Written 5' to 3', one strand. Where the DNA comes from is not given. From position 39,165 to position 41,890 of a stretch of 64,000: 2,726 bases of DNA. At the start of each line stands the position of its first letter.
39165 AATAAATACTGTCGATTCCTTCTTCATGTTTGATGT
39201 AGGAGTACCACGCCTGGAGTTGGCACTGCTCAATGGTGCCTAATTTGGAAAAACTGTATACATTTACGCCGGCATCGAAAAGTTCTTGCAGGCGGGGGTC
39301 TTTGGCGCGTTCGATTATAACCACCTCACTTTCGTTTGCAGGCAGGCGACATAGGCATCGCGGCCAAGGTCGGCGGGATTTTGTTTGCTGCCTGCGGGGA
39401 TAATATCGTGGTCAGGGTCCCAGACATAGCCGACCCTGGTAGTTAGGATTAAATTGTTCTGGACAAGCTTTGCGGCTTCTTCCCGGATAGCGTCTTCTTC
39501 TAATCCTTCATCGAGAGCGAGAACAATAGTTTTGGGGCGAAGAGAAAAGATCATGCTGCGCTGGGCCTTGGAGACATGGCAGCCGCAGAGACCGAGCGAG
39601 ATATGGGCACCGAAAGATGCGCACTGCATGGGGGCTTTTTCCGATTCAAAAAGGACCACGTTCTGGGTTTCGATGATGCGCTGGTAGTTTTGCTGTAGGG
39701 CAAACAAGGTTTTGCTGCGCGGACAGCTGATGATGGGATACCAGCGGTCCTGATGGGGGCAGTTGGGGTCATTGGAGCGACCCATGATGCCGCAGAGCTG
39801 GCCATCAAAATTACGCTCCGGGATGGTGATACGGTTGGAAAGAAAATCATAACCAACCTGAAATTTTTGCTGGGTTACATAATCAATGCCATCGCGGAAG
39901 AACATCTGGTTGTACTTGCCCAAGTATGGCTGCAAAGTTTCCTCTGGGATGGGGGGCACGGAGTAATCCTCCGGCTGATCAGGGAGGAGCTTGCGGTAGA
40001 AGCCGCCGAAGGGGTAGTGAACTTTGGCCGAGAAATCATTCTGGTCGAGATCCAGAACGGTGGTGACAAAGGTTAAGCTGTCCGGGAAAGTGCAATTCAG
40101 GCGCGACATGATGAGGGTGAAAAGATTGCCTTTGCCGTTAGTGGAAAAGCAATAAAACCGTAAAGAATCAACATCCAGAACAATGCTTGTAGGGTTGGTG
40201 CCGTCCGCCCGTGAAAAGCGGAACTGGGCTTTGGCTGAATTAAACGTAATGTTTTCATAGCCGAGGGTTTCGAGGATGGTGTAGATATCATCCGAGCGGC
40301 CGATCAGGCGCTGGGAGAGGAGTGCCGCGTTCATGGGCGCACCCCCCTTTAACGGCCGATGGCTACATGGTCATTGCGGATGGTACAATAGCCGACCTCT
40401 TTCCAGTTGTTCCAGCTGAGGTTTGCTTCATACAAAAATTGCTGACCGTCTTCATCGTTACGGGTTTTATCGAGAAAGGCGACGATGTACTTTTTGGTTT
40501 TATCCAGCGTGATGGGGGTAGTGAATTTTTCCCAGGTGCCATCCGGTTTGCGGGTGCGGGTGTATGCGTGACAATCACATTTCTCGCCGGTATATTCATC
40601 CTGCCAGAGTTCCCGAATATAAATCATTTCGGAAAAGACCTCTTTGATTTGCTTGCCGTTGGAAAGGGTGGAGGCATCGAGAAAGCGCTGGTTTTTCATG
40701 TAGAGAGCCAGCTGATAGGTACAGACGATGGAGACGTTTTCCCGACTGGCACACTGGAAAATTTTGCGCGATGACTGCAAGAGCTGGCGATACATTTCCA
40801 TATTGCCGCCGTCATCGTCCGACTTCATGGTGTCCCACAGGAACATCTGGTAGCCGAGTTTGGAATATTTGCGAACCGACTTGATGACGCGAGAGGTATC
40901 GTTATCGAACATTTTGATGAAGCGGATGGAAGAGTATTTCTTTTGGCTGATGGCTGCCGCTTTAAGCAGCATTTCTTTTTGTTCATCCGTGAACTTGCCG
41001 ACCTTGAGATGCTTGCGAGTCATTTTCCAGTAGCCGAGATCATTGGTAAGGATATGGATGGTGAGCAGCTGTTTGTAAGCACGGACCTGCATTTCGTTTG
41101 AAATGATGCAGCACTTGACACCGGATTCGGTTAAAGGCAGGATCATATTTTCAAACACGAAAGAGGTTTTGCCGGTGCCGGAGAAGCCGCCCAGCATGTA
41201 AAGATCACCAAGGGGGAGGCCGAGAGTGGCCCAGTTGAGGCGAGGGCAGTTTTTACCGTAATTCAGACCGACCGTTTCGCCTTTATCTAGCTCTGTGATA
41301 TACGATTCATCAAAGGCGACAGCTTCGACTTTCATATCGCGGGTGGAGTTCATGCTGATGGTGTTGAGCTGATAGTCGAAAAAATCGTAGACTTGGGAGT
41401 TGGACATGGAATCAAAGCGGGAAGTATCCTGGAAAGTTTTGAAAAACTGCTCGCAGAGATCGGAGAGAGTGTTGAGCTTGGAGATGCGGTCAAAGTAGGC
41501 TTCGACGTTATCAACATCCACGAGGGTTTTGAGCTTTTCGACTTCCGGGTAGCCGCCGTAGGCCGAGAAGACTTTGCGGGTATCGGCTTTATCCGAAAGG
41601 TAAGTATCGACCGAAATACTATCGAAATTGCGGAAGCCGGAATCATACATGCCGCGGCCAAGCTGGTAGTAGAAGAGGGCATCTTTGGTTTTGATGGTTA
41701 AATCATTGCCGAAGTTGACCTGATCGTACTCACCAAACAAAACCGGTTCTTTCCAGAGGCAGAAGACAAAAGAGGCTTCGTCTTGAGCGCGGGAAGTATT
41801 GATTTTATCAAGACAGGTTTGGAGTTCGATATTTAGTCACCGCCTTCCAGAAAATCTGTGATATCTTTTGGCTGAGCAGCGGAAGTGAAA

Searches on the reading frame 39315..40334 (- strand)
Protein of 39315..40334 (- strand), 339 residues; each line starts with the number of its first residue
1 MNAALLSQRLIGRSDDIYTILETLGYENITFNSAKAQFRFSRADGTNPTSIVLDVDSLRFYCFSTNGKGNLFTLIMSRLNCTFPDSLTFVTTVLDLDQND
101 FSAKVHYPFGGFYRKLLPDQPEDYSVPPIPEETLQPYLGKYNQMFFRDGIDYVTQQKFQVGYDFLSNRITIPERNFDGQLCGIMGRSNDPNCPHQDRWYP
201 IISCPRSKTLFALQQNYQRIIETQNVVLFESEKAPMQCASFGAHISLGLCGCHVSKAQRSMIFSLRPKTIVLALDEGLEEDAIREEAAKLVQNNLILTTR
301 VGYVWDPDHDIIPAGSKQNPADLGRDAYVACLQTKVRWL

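Call 24: search_protein_families(library=pfam, proteins=[window:39315-40334:-], max_evalue=0.01)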
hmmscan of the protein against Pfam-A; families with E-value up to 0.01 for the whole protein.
window:39315-40334:- (339 aa): 0 families

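Call 99: search_solved_structures(query=window:39315-40334:-, max_evalue=1)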
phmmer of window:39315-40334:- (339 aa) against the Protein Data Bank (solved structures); distinct sequences matched with E-value up to 1: 1.
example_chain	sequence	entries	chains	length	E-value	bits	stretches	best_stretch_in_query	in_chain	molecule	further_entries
4e2k_A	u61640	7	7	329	0.3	13.2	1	149-308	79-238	DNA primase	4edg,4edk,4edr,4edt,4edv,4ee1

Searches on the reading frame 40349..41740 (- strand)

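Call 13: search_protein_families(library=phrogs, proteins=[window:40349-41740:-], max_evalue=0.001)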
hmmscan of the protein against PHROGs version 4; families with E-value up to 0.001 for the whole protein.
window:40349-41740:- (463 aa): 3 families
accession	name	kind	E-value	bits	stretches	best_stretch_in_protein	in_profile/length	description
phrog_19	-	DNA, RNA and nucleotide metabolism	4e-25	89.8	1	24-448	198-580/621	DnaB-like replicative helicase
phrog_239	-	DNA, RNA and nucleotide metabolism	9.7e-13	48.9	1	138-253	321-427/801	DNA primase/helicase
phrog_5482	-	unknown function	0.00096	19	0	143-219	14-92/341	-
